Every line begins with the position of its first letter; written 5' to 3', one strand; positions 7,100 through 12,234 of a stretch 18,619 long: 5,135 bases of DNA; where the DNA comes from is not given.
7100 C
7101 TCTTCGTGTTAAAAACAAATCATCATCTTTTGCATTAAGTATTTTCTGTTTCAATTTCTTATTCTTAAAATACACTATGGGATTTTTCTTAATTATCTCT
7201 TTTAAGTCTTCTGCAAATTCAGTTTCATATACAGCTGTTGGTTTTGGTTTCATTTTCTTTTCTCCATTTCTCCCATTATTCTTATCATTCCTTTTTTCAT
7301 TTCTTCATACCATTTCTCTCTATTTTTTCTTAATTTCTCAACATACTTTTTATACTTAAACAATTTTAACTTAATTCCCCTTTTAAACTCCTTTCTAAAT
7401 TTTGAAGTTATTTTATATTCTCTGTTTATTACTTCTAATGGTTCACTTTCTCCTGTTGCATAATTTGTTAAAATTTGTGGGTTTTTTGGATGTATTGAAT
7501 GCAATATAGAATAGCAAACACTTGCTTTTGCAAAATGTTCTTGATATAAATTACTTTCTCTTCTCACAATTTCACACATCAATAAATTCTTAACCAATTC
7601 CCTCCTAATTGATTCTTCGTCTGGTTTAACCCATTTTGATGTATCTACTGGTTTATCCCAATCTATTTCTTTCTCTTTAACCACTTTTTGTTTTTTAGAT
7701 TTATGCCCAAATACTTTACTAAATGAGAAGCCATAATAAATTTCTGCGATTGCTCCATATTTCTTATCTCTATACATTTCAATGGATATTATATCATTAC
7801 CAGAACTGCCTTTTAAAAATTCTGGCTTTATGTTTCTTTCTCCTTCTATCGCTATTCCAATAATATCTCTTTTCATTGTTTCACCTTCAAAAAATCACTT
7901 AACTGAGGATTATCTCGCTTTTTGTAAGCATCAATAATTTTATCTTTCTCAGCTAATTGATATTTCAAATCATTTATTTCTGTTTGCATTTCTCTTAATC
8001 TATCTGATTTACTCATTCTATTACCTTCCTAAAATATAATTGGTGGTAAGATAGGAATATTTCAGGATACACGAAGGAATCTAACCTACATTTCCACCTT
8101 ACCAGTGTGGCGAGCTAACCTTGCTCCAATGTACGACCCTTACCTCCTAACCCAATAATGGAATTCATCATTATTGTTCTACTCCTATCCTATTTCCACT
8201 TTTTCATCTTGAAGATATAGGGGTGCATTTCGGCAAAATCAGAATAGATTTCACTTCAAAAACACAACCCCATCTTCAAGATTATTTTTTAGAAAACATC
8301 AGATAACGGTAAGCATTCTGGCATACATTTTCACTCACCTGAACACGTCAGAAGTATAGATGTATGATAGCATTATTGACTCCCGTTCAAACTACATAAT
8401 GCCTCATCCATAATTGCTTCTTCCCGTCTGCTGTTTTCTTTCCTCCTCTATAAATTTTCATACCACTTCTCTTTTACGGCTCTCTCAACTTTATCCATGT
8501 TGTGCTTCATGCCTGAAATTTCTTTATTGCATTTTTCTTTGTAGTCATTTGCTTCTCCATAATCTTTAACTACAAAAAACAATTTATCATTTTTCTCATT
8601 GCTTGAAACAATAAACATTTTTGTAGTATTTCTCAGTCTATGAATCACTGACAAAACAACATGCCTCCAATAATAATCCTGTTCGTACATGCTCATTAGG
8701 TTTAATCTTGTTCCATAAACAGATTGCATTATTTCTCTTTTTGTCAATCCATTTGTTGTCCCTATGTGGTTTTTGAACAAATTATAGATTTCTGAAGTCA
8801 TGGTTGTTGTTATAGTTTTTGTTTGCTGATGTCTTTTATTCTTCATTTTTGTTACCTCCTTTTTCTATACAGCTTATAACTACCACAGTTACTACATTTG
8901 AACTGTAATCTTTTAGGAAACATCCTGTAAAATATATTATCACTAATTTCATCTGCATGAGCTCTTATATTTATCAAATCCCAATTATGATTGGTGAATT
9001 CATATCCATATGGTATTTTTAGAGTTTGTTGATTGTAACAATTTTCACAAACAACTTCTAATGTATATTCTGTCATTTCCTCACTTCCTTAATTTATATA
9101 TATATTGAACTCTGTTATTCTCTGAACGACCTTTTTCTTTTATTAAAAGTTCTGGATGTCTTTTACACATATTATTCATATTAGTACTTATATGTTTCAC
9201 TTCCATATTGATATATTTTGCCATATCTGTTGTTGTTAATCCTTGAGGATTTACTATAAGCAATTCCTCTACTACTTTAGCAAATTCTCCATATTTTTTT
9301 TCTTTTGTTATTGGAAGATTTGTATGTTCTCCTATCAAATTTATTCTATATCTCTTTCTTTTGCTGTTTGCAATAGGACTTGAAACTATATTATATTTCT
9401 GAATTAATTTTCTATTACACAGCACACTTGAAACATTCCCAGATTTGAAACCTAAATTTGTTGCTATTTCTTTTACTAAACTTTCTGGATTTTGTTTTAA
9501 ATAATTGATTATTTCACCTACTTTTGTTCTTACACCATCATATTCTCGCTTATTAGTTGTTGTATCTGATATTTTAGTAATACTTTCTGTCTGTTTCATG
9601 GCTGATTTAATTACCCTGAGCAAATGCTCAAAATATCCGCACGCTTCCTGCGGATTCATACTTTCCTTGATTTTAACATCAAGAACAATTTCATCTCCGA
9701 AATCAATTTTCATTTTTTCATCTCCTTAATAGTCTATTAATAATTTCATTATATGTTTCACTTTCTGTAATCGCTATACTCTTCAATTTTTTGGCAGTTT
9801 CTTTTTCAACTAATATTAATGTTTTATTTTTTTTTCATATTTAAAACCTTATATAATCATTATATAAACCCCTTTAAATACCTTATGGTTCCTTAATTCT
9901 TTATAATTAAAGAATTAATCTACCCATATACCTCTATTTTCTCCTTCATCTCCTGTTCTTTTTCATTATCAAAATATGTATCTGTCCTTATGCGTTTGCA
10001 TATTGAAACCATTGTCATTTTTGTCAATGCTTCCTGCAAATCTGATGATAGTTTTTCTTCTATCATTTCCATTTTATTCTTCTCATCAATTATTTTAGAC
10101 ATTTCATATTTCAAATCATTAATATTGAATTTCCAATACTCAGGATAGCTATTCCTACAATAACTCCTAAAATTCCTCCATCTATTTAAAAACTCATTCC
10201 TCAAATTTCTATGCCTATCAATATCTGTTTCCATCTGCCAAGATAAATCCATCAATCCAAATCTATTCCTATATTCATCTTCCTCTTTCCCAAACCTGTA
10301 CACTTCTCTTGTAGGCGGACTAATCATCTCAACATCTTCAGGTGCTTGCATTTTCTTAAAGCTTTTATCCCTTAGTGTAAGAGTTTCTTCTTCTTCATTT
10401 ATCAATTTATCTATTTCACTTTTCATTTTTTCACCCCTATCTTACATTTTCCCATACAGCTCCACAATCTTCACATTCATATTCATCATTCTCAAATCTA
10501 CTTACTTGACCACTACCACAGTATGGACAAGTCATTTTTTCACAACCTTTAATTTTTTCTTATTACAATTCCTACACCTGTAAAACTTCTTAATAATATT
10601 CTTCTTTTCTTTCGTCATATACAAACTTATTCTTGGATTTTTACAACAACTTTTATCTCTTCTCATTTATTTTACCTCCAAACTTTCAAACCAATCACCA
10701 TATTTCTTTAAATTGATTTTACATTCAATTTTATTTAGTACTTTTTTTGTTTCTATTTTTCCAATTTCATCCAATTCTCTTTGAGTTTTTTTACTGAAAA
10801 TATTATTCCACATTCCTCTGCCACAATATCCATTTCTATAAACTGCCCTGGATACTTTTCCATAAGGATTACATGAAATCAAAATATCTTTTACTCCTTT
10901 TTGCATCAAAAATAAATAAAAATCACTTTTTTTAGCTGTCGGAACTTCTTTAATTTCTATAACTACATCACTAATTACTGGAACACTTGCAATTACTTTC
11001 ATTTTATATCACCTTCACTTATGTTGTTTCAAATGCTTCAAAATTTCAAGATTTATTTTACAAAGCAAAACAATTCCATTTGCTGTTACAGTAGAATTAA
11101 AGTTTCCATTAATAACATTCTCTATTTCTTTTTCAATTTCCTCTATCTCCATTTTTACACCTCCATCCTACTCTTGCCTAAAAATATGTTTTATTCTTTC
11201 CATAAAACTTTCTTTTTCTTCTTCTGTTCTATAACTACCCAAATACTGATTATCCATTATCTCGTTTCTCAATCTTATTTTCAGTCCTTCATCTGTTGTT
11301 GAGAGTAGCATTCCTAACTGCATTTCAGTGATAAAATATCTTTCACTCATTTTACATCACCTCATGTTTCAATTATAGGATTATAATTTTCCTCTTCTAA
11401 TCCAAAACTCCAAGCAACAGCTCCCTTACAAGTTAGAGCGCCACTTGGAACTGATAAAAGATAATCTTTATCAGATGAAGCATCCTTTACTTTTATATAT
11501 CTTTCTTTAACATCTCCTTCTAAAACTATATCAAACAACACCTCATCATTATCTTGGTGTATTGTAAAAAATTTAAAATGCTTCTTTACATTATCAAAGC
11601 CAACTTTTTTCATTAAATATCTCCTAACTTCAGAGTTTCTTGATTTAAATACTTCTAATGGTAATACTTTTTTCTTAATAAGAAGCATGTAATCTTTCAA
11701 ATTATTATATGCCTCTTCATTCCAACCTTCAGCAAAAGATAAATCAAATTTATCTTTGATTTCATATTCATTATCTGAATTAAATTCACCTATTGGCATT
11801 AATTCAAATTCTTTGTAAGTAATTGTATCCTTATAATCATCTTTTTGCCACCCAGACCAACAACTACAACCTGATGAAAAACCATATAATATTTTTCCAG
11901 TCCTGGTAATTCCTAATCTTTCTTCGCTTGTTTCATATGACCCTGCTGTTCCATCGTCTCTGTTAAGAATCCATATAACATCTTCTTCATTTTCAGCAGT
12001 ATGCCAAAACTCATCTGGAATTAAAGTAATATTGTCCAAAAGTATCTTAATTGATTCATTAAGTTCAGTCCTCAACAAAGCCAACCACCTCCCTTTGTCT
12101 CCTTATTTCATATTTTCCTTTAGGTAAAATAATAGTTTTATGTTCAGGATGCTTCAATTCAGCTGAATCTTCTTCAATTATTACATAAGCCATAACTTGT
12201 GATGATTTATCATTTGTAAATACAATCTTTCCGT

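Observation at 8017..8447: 431-nt ORF-free, G+C-enriched, stem-rich island in a gap-free gene array: candidate structured RNA (or origin/att-type element)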

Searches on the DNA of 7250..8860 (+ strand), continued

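Call 89: search_rna_families(source=window, start=8130, end=8455, threshold=evalue, max_evalue=10, show_alignments=0)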
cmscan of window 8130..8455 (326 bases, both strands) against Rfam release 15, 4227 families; matches with E-value up to 10: 4.
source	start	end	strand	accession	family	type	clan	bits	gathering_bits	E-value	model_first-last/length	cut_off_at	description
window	8193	8297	-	RF04087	MIR5565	Gene; miRNA;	-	16.1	80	0.93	1-109/109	no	MIR5565 microRNA precursor family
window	8142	8215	-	RF01179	snoU83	Gene; snRNA; snoRNA; CD-box;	-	15.5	50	7.1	1-84/84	no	Small nucleolar RNA U83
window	8203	8311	-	RF03533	SQ1002_RNA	Gene; sRNA;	-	15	128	0.55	1-237/237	no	Clostridioides difficile sRNA SQ1002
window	8210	8335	-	RF01431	snoR135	Gene; snRNA; snoRNA; HACA-box;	-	11.3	45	9.1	1-143/143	no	small nucleolar RNA snoR135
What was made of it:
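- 8291..8439 (-): A 149-nt segment closed by a 13-nt inverted repeat (12 of 13 complementary). Its interior is not significantly structured on the minus strand. Unassigned, with weak evidence of function. No Rfam match at E up to 10 (call 89).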

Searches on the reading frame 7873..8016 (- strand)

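Call 10: search_protein_families(library=pfam, proteins=[window:7873-8016:-], max_evalue=0.01)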
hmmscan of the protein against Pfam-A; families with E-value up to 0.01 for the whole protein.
window:7873-8016:- (47 aa): 3 families
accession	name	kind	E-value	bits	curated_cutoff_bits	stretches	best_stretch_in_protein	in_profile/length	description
PF06810.17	Phage_scaffold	-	0.00055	20.4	35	1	4-40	33-69/170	Phage capsid assembly scaffolding protein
PF15921.10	CCDC158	-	0.00058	18.3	27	1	3-33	539-569/1112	Coiled-coil domain-containing protein 158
PF25764.1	KIF21A_4th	-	0.0076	16.4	33.1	1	3-39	19-55/183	KIF21A-like domain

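Call 11: search_protein_families(library=phrogs, proteins=[window:7873-8016:-], max_evalue=0.01)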
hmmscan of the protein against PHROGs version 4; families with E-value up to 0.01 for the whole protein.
window:7873-8016:- (47 aa): 0 families

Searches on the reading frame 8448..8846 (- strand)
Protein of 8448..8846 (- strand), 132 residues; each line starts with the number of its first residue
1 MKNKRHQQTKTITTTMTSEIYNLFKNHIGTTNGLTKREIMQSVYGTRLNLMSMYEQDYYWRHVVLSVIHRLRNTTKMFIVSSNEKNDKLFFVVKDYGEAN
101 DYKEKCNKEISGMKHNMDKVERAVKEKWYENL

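Call 10: search_protein_families(library=pfam, proteins=[window:8448-8846:-], max_evalue=0.01)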
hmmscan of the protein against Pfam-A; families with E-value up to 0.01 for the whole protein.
window:8448-8846:- (132 aa): 0 families

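Call 11: search_protein_families(library=phrogs, proteins=[window:8448-8846:-], max_evalue=0.01)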
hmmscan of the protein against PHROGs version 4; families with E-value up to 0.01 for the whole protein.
window:8448-8846:- (132 aa): 1 family
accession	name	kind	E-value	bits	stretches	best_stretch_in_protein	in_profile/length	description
phrog_2113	-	unknown function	4.6e-05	24.3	1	10-126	3-106/113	-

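Call 12: find_related_loci(query=window:8448-8846:-, collection=viral_contigs, flank=4000)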
Query window:8448-8846:- (132 aa) in viral_contigs; peptide patterns used: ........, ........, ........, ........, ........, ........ (x = any residue, [..] = any of these).
1 stretches matched a pattern, but none encodes a relative of the query by tblastn (E <= 1e-3).

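Call 16: find_encoding_contigs(protein=window:8448-8846:-, flank=6000, max_places=10)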
Protein window:8448-8846:- (132 aa): 2 contigs read that carry it; 1 place shown.
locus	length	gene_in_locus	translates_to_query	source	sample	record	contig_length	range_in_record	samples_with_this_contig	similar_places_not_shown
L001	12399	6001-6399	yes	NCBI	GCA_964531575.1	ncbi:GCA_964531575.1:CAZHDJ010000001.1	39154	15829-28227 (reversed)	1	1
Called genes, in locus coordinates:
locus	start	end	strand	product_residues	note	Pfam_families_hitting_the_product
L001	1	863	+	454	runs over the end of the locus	PF00176:SNF2-rel_dom, PF04851:ResIII, PF16203:ERCC3_RAD25_C, PF00271:Helicase_C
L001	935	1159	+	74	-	-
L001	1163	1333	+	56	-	-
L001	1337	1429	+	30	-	-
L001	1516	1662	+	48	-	-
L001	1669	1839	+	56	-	-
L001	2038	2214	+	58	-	-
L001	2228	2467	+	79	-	-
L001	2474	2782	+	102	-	-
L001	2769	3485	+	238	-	PF20530:DUF6745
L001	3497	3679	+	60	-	-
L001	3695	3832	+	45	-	-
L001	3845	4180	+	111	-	-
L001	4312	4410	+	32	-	PF08271:Zn_Ribbon_TF, PF09723:Zn_ribbon_8 (faint)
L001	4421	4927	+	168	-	-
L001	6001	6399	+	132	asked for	-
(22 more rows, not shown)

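Call 18: find_homologous_proteins(query=window:8448-8846:-)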
Query window:8448-8846:- (132 aa): 1 proteins with E <= 0.001 among 4 candidates.
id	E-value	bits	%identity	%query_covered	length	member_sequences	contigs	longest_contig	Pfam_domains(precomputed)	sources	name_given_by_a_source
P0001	1.7e-81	289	100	100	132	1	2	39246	-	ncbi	-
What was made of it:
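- Tried and rejected: The upstream 132-aa protein is an orphan among 5.8 billion proteins (call 18).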

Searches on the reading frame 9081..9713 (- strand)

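Call 10: search_protein_families(library=pfam, proteins=[window:9081-9713:-], max_evalue=0.01)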
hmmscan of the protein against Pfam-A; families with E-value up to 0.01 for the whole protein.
window:9081-9713:- (210 aa): 2 families
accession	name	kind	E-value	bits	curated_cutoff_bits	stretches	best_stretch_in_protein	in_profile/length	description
PF24657.1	DUF7646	-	0.00056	20.3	27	0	156-202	28-75/85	Domain of unknown function (DUF7646)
PF13412.12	HTH_24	-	0.0083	16.1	21.9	0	67-95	7-35/48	Winged helix-turn-helix DNA-binding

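Call 11: search_protein_families(library=phrogs, proteins=[window:9081-9713:-], max_evalue=0.01)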
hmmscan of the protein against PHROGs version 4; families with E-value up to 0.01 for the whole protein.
window:9081-9713:- (210 aa): 6 families
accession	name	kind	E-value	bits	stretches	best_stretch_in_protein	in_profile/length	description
phrog_1687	-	transcription regulation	0.00022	22.3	1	65-99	68-102/162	MarR family transcrition regulator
phrog_30448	-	unknown function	0.0008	20.2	0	53-101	20-68/246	-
phrog_633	-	transcription regulation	0.002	19.6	1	63-175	2-108/111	transcriptional regulator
phrog_17864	-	unknown function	0.0027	18.8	0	177-207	60-88/91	-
phrog_23243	-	unknown function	0.0045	18.4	0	64-99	49-84/88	-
phrog_15812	-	unknown function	0.0064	17.4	0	138-174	19-55/78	-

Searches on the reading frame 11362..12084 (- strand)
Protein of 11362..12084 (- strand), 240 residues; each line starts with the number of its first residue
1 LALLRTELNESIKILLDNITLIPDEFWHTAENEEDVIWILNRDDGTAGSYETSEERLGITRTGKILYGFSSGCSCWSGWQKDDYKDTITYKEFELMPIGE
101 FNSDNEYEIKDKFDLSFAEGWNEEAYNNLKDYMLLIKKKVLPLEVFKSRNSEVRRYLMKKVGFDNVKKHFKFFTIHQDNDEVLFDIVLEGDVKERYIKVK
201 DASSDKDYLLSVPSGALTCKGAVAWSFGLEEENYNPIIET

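Call 10: search_protein_families(library=pfam, proteins=[window:11362-12084:-], max_evalue=0.01)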
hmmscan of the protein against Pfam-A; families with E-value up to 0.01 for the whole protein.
window:11362-12084:- (240 aa): 1 family
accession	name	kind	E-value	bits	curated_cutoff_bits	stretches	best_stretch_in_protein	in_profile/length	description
PF20530.3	DUF6745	-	4.6e-12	46.1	27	1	114-240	73-206/206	Domain of unknown function (DUF6745)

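Call 11: search_protein_families(library=phrogs, proteins=[window:11362-12084:-], max_evalue=0.01)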
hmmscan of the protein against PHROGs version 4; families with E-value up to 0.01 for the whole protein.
window:11362-12084:- (240 aa): 0 families
